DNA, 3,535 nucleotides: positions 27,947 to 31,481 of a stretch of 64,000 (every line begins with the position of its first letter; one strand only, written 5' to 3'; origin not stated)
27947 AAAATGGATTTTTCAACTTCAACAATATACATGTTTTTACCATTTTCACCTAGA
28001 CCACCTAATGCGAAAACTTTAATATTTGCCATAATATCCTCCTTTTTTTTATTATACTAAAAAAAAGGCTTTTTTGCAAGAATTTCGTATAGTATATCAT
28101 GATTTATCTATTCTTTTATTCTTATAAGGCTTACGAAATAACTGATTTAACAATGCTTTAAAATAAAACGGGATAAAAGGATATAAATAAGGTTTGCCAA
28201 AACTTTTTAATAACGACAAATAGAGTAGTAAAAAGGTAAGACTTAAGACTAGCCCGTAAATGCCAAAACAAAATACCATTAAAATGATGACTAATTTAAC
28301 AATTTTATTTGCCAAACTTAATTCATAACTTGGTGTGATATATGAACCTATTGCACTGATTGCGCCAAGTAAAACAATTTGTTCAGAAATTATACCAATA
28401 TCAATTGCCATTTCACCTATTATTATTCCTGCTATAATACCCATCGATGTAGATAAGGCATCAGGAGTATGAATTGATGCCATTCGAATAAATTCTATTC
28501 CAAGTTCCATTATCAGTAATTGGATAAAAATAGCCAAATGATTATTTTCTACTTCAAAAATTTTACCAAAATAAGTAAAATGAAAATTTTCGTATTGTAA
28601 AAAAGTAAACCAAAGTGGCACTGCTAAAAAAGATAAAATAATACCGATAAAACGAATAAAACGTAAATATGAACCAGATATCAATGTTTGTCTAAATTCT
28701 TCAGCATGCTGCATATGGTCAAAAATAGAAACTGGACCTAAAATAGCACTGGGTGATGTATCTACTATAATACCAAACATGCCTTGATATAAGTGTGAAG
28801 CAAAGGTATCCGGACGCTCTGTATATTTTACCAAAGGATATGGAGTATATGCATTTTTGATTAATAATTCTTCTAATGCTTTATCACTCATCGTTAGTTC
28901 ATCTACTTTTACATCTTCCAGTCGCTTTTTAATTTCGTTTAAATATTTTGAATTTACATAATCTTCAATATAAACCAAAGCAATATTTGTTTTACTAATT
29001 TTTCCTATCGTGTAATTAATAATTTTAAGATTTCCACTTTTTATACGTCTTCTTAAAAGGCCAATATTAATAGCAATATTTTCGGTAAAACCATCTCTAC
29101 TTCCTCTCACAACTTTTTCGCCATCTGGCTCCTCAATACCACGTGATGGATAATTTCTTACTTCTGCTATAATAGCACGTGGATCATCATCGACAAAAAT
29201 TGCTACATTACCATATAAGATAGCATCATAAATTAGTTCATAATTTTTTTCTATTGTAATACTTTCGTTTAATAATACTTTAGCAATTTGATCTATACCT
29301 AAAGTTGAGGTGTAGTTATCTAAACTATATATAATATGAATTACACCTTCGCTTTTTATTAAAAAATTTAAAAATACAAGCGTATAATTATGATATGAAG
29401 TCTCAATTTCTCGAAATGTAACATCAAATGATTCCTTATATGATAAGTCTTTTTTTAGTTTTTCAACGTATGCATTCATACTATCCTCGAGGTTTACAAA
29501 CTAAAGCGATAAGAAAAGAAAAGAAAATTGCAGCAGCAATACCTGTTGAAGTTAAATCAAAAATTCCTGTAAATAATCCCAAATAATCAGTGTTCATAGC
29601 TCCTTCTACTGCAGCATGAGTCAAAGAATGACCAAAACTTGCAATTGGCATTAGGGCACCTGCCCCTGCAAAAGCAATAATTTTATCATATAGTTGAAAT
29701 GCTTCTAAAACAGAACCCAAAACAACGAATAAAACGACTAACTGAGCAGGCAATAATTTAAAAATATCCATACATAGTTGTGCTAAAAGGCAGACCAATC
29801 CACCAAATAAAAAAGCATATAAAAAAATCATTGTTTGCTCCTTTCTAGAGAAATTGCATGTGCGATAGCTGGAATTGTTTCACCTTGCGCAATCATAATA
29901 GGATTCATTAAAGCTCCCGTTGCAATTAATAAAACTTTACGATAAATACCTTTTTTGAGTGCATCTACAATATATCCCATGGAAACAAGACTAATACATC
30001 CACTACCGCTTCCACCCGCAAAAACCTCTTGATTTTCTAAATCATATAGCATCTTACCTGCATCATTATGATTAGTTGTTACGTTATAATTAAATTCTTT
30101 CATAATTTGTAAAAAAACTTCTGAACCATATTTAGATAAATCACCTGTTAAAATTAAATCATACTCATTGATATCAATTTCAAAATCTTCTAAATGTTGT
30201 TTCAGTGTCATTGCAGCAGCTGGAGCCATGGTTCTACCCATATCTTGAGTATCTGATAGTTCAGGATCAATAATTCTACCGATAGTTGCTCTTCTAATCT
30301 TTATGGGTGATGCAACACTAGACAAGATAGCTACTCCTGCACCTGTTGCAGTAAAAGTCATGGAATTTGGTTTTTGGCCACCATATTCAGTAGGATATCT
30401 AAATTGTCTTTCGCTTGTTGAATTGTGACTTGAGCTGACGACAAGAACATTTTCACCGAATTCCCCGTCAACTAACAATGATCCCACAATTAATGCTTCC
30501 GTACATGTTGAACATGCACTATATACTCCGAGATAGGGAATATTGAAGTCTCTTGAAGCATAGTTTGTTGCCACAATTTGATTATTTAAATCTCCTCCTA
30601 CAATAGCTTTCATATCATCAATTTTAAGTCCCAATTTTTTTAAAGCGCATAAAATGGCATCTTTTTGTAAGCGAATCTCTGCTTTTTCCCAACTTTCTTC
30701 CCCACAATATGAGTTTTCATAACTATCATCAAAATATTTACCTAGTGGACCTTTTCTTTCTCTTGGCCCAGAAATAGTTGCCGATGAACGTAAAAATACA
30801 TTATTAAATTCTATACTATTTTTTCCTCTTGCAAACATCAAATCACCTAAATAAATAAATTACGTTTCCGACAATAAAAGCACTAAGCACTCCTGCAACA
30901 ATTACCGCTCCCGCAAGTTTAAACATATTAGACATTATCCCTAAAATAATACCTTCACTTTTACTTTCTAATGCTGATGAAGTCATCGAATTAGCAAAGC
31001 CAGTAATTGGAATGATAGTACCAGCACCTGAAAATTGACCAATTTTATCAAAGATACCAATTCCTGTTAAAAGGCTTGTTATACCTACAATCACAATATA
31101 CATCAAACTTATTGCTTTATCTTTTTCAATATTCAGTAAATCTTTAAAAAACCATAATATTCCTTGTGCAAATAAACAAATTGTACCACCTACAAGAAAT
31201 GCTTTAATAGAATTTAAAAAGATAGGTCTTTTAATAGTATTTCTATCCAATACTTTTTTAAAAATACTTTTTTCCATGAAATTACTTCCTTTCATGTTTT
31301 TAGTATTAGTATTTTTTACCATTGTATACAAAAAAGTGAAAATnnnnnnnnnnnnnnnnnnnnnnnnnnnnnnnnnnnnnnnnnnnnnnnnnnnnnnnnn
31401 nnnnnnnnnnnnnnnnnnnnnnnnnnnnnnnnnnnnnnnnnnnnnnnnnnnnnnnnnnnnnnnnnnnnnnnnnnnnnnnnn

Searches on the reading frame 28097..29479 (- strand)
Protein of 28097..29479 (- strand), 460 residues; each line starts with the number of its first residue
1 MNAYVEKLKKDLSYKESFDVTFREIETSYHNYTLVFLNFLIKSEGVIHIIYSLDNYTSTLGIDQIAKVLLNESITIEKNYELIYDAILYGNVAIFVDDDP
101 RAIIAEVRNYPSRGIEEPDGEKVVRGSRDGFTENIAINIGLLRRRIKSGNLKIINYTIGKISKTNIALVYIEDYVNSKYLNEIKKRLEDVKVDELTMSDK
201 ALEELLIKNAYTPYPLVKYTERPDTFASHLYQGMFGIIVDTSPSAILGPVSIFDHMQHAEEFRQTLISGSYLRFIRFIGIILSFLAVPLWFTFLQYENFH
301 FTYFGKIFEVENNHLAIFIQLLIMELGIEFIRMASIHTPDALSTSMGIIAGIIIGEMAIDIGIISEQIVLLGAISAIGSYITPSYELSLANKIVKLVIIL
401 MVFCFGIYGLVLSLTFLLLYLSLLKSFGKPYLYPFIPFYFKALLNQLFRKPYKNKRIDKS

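Call 3: search_protein_families(library=pfam, proteins=[window:28097-29479:-], max_evalue=0.01)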
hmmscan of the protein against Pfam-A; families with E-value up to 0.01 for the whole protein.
window:28097-29479:- (460 aa): 1 family
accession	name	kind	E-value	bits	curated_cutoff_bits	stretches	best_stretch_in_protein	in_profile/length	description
PF03323.18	GerA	-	1.3e-135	452.9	27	1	9-455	4-460/466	Bacillus/Clostridium GerA spore germination protein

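Call 4: search_protein_families(library=ncbifam, proteins=[window:28097-29479:-], max_evalue=0.01)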
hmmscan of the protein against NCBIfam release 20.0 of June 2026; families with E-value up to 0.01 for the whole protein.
window:28097-29479:- (460 aa): 1 family
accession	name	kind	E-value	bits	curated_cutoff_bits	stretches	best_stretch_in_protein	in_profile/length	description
NF052514.1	SpGerGerXA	equivalog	7.6e-71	239.1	850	1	72-454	78-462/479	spore germination protein GerXA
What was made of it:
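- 28097..30841 (-): spoVAD (29828-30841), spoVAEb (29481-29831) and spoVAF, a GerA-family protein (28097-29479). Calls 3 and 4.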

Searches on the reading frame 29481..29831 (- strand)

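Call 3: search_protein_families(library=pfam, proteins=[window:29481-29831:-], max_evalue=0.01)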
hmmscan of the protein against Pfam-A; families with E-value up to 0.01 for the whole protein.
window:29481-29831:- (116 aa): 1 family
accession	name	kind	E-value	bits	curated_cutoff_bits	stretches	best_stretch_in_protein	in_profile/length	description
PF03862.18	SpoVAC_SpoVAEB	-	2.4e-30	105.6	25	1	4-111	3-117/117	SpoVAC/SpoVAEB sporulation membrane protein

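Call 4: search_protein_families(library=ncbifam, proteins=[window:29481-29831:-], max_evalue=0.01)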
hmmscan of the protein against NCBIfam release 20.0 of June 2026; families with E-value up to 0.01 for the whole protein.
window:29481-29831:- (116 aa): 2 families
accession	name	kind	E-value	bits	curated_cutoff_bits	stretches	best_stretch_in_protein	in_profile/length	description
TIGR02839.1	spore_V_AE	equivalog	6.9e-41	139.1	131.1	1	3-116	1-114/114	stage V sporulation protein AE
TIGR02838.1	spore_V_AC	equivalog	3.9e-13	49.3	164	1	4-111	21-136/141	stage V sporulation protein AC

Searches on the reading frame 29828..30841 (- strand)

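Call 3: search_protein_families(library=pfam, proteins=[window:29828-30841:-], max_evalue=0.01)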
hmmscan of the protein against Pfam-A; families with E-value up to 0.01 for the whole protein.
window:29828-30841:- (337 aa): 2 families
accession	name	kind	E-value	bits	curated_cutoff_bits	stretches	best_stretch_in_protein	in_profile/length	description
PF07451.17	SpoVAD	-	7.7e-128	426.3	22.1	1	6-333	1-329/329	Stage V sporulation protein AD (SpoVAD)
PF08545.16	ACP_syn_III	-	0.0019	18.5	24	0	108-175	5-63/80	3-Oxoacyl-[acyl-carrier-protein (ACP)] synthase III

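Call 4: search_protein_families(library=ncbifam, proteins=[window:29828-30841:-], max_evalue=0.01)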
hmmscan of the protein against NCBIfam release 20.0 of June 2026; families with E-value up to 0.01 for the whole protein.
window:29828-30841:- (337 aa): 3 families
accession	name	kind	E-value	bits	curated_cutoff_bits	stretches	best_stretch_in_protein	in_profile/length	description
NF006160.0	PRK08304.1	subfamily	5.2e-132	439.5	402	1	5-335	5-336/337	stage V sporulation protein AD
TIGR02845.1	spore_V_AD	equivalog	3.1e-126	420.6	411.8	1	13-333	8-327/327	stage V sporulation protein AD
NF009069.0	PRK12404.1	subfamily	2.6e-111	371.8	442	1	5-334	3-333/338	stage V sporulation protein AD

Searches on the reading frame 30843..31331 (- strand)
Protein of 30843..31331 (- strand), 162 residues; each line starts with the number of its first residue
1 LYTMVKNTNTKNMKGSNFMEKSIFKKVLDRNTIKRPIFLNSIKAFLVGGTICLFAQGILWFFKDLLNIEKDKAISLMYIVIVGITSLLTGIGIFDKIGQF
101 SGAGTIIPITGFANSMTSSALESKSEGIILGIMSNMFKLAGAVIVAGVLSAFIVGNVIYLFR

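Call 3: search_protein_families(library=pfam, proteins=[window:30843-31331:-], max_evalue=0.01)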
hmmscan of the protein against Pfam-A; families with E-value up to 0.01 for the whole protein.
window:30843-31331:- (162 aa): 1 family
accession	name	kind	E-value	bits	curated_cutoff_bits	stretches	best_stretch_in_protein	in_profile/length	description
PF03862.18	SpoVAC_SpoVAEB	-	9.1e-36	123.1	25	1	40-156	1-116/117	SpoVAC/SpoVAEB sporulation membrane protein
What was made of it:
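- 30843..31277 (-): spoVAC with revised start (144 aa, MEKSIF...), ribosome-binding site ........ at 31285-31292. Pfam SpoVAC_SpoVAEB (call 3).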

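Call 4: search_protein_families(library=ncbifam, proteins=[window:30843-31331:-], max_evalue=0.01)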
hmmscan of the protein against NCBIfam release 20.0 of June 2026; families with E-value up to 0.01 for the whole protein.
window:30843-31331:- (162 aa): 2 families
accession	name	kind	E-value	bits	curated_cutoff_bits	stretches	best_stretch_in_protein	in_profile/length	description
TIGR02838.1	spore_V_AC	equivalog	6e-46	155.7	164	1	24-160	3-139/141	stage V sporulation protein AC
TIGR02839.1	spore_V_AE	equivalog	3.8e-16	59.4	131.1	1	42-155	2-107/114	stage V sporulation protein AE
